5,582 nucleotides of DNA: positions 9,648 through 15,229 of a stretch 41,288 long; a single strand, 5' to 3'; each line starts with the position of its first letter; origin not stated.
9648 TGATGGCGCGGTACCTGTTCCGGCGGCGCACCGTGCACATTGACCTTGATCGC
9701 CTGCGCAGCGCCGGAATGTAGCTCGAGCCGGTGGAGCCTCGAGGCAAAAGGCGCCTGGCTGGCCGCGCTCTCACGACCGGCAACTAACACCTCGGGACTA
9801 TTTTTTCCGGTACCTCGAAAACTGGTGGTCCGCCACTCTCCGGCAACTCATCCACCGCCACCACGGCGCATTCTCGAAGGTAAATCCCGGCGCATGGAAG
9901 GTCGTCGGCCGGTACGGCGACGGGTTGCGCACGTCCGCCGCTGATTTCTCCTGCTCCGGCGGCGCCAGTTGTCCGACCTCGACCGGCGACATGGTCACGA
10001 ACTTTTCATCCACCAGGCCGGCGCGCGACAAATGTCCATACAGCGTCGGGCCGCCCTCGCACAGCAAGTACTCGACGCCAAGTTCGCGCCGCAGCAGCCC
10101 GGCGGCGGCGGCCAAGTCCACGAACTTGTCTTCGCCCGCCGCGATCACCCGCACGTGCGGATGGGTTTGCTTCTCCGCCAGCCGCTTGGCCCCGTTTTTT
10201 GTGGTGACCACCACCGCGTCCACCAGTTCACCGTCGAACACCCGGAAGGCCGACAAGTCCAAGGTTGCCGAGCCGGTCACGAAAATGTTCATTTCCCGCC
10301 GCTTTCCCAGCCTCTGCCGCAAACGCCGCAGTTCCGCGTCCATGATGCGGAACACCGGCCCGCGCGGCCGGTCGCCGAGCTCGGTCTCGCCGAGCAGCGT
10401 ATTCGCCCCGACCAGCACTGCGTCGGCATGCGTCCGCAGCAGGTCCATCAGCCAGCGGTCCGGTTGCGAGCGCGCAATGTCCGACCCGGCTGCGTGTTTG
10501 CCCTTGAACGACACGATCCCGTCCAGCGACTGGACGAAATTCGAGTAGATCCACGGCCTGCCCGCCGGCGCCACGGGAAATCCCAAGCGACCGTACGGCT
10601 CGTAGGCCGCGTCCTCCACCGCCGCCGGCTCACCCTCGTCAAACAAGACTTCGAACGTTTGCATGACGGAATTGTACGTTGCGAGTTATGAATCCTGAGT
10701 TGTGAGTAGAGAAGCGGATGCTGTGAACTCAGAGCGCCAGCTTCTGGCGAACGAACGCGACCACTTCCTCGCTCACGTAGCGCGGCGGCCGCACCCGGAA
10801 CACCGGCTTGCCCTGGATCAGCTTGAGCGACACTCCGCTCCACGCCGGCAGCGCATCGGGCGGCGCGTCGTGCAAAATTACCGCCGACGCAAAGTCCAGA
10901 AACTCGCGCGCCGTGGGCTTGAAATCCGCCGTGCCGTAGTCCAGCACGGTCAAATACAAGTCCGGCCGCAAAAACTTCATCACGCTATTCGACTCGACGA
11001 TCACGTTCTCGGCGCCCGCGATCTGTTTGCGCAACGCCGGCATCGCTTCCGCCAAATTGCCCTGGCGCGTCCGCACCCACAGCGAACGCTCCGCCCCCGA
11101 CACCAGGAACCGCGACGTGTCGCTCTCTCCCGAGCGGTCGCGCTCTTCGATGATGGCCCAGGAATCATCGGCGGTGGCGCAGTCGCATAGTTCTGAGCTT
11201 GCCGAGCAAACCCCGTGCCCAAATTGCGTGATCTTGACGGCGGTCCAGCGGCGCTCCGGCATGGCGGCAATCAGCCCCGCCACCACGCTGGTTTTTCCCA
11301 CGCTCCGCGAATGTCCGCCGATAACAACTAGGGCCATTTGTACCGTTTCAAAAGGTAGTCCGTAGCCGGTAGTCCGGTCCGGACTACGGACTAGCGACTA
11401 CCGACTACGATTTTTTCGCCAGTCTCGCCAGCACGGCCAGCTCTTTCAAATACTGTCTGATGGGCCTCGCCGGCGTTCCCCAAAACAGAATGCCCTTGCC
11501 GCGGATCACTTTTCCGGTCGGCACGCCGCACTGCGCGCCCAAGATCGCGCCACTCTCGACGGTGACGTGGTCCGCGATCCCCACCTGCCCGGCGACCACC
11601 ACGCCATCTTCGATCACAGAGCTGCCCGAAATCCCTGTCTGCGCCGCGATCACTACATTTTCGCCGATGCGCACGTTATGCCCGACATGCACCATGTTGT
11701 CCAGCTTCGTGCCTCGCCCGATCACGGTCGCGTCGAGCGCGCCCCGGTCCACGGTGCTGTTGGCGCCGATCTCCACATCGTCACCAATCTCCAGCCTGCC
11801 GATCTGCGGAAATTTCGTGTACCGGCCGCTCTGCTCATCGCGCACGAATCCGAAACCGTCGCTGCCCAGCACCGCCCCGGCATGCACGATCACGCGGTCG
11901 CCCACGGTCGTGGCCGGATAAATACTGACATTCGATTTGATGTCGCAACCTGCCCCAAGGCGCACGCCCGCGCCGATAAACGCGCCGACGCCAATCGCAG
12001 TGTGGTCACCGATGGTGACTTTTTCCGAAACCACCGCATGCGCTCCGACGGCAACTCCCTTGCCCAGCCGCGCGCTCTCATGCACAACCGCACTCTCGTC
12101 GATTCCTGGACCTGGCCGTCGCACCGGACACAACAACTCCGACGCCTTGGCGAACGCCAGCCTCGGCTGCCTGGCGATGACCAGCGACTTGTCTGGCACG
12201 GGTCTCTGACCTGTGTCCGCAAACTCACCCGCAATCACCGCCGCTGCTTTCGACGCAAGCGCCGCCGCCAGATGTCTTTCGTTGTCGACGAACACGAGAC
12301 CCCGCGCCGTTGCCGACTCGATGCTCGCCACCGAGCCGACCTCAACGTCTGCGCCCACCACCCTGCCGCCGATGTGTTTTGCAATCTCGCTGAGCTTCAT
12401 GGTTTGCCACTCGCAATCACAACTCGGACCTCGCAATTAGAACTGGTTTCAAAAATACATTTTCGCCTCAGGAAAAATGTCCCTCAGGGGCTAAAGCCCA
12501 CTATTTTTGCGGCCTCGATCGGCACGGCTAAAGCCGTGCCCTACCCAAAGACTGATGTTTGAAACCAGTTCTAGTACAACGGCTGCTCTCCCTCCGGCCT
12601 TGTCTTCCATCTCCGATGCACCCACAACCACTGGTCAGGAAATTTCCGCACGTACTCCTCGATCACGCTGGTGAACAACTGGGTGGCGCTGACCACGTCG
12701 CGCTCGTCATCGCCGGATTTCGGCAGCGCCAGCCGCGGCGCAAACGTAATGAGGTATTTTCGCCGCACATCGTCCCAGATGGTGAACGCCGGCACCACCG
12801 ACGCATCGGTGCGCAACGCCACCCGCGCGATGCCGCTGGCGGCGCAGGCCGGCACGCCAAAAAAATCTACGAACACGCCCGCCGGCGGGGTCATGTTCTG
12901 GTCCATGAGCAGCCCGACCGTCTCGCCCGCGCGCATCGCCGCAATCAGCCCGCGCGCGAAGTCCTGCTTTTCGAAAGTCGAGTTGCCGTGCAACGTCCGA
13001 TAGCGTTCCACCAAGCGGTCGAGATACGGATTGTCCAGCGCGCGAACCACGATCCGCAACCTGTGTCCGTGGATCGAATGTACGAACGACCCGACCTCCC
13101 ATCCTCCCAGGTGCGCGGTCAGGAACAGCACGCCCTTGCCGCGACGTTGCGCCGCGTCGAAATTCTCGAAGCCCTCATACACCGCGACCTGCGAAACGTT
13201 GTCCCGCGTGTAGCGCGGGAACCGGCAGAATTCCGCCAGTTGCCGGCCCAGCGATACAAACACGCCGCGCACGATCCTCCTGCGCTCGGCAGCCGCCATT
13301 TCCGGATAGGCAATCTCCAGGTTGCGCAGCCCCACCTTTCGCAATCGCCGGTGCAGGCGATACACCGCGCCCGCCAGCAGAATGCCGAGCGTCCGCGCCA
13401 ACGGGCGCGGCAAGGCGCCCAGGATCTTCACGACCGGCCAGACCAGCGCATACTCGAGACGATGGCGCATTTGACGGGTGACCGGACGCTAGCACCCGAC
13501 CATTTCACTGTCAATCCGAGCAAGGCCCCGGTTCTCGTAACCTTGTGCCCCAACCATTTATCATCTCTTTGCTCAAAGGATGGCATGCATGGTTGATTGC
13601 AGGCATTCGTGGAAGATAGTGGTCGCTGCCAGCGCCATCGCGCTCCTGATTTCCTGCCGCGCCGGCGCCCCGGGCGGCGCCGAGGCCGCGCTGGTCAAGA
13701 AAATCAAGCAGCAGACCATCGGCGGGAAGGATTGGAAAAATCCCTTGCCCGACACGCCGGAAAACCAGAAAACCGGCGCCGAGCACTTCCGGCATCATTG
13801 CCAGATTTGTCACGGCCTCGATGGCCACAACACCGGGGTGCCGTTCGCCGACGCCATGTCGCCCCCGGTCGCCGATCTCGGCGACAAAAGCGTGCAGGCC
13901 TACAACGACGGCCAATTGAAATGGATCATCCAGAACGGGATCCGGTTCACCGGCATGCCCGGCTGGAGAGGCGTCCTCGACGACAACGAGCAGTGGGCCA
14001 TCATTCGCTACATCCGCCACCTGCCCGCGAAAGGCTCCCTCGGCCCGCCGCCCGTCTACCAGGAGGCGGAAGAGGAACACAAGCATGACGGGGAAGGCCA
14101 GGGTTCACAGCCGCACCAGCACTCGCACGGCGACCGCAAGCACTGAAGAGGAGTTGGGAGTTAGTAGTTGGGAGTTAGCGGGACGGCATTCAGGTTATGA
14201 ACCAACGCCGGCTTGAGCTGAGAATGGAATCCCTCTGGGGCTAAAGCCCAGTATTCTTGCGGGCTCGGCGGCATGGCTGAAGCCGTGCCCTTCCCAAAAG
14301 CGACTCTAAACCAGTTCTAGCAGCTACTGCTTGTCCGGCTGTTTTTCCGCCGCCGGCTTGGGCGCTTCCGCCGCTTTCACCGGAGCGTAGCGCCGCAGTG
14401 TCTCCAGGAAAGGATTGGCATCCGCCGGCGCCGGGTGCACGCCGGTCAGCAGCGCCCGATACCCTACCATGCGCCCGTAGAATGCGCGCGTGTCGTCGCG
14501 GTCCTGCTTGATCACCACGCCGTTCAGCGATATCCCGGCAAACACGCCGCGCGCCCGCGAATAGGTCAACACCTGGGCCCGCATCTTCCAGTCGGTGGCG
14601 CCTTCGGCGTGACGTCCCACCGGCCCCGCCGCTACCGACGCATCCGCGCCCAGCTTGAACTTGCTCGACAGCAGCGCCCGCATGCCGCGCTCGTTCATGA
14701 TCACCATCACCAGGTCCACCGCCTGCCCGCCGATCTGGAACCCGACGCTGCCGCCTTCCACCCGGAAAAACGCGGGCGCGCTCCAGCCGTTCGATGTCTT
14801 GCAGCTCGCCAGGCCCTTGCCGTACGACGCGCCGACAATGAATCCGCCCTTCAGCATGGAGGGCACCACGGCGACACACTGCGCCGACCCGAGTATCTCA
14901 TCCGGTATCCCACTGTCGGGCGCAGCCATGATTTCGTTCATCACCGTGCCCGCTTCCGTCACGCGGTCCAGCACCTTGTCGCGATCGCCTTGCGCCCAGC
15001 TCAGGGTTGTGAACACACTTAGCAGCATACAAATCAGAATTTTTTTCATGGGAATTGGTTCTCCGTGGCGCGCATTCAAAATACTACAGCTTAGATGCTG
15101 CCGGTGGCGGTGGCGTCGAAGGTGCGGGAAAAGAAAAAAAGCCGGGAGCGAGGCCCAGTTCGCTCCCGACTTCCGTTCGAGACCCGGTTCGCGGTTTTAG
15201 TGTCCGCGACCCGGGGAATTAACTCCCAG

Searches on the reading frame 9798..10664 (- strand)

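Call 65: search_protein_families(library=pfam, proteins=[window:9798-10664:-], max_evalue=0.0001)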
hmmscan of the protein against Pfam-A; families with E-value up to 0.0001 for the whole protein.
window:9798-10664:- (288 aa): 1 family
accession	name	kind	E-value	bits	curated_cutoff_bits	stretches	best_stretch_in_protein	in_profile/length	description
PF01872.23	RibD_C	-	3e-19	70.1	24.1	1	37-234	1-168/197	RibD C-terminal domain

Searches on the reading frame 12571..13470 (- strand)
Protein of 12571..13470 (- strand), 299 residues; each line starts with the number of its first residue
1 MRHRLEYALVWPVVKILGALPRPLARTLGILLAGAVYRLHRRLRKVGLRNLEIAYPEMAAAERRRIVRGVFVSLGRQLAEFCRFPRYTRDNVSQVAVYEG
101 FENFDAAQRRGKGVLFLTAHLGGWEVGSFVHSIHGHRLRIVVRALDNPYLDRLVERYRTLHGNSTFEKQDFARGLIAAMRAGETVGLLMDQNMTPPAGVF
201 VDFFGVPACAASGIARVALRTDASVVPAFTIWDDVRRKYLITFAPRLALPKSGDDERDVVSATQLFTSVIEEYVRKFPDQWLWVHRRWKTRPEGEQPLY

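Call 65: search_protein_families(library=pfam, proteins=[window:12571-13470:-], max_evalue=0.0001)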
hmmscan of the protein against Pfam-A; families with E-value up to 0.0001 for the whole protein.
window:12571-13470:- (299 aa): 1 family
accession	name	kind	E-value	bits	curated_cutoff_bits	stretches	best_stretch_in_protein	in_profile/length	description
PF03279.18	Lip_A_acyltrans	-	8.1e-57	193.1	22.3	1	6-290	12-295/295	Bacterial lipid A biosynthesis acyltransferase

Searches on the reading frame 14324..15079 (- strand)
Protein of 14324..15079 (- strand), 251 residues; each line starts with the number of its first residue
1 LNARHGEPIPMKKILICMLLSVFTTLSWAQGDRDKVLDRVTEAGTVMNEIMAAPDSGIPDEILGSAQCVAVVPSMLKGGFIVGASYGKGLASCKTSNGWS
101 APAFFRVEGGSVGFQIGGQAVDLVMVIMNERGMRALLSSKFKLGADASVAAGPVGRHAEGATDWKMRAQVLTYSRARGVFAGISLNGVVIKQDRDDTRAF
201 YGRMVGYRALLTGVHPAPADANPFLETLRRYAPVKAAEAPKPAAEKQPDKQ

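Call 65: search_protein_families(library=pfam, proteins=[window:14324-15079:-], max_evalue=0.0001)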
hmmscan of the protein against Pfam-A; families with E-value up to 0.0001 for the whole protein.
window:14324-15079:- (251 aa): 1 family
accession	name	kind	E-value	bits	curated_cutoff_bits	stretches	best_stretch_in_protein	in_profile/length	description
PF04366.17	Ysc84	-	5.1e-40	136.6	25.1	1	109-230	2-126/127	Las17-binding protein actin regulator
